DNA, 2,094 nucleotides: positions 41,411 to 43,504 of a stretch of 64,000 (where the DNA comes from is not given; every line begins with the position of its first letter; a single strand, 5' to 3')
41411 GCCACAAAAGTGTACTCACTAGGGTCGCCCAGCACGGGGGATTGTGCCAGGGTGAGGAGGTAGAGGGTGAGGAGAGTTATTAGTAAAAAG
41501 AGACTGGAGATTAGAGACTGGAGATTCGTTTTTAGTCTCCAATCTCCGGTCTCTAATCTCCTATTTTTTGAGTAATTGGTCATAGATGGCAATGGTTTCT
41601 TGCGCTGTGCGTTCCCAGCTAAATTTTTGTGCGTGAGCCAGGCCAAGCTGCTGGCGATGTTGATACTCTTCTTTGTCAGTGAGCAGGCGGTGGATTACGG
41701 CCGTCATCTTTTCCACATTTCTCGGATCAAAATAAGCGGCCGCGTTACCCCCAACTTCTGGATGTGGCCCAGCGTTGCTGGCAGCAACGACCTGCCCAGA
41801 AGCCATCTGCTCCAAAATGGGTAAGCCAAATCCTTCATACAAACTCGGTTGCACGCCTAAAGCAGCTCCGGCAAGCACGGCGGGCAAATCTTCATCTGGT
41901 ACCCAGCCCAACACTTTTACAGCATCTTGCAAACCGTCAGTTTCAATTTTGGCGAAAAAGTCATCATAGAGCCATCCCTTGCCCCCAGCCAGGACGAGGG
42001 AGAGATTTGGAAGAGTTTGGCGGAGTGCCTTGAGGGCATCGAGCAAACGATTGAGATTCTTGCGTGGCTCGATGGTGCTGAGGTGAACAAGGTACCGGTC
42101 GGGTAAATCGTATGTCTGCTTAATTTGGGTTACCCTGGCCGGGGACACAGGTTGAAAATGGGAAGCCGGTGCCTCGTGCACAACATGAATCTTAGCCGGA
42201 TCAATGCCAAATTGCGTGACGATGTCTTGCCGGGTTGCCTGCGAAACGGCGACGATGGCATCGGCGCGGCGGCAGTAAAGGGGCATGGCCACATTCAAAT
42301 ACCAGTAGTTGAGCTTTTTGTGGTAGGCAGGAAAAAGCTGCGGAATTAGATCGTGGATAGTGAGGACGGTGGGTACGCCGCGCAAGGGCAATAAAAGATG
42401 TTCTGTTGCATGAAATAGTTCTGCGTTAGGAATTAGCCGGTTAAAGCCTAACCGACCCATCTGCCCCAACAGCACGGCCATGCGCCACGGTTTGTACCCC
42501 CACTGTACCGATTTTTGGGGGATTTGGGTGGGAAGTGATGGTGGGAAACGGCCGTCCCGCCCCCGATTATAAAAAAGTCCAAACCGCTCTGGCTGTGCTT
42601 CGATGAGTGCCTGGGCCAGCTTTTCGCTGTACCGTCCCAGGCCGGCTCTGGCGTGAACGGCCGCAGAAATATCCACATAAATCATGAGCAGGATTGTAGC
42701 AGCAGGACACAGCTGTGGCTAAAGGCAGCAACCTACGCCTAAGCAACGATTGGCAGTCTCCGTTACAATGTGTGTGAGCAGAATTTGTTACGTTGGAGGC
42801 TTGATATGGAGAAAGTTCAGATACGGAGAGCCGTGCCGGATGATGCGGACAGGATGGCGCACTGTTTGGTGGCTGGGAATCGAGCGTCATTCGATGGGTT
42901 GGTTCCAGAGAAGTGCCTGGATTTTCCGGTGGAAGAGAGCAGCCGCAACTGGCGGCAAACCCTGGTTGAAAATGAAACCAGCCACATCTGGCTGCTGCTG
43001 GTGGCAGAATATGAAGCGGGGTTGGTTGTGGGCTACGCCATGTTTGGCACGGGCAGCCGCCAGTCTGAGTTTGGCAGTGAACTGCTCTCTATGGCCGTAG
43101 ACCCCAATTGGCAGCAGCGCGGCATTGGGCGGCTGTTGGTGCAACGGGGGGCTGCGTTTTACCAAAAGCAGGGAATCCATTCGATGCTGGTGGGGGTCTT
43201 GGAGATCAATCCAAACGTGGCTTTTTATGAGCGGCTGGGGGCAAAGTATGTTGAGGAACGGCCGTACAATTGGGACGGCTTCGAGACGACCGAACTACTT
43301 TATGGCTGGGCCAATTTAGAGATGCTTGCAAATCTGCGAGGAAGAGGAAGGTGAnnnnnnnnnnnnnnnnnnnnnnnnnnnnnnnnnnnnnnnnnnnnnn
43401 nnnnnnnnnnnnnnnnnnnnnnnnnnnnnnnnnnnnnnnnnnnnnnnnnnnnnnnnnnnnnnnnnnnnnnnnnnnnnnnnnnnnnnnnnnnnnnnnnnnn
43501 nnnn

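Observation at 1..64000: Hyper-abundant octamer palindrome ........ saturates genes and spacers (a HIP1-like element with a different sequence)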

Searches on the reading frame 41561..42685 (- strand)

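Call 62: search_protein_families(library=pfam, proteins=[window:41561-42685:-], max_evalue=0.00001)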
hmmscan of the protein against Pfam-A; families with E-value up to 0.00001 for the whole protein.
window:41561-42685:- (374 aa): 4 families
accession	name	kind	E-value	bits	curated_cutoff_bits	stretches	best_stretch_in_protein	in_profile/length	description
PF00534.26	Glycos_transf_1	-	9.7e-29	100.5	26.4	1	195-343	14-164/172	Glycosyl transferases group 1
PF13692.12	Glyco_trans_1_4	-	1.2e-23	84.4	27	1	198-337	3-142/142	Glycosyl transferases group 1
PF13439.12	Glyco_transf_4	-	2.6e-16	60.6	28.5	1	15-170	3-163/170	Glycosyltransferase Family 4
PF13579.12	Glyco_trans_4_4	-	7.7e-11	43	29.7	1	98-170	88-156/158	Glycosyl transferase 4-like domain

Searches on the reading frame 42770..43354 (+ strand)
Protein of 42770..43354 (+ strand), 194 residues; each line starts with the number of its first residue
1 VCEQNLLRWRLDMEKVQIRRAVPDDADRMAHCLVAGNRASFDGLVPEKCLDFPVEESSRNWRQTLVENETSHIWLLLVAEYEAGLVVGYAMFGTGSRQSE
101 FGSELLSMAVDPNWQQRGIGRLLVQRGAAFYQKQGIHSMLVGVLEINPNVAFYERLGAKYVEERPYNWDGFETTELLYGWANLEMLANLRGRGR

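Call 63: search_protein_families(library=pfam, proteins=[window:42770-43354:+], max_evalue=0.00001)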
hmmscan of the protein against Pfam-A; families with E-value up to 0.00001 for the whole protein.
window:42770-43354:+ (194 aa): 4 families
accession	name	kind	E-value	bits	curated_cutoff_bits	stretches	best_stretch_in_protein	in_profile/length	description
PF00583.31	Acetyltransf_1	-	1.1e-12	48.6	20.7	1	61-157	24-115/116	Acetyltransferase (GNAT) family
PF13508.13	Acetyltransf_7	-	4.2e-12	46.7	27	1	76-157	5-81/84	Acetyltransferase (GNAT) domain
PF13673.13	Acetyltransf_10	-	1.2e-08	35.4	23.6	1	60-172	21-120/128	Acetyltransferase (GNAT) domain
PF08445.16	FR47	-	8.6e-07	29.3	22.1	1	102-161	21-80/86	FR47-like protein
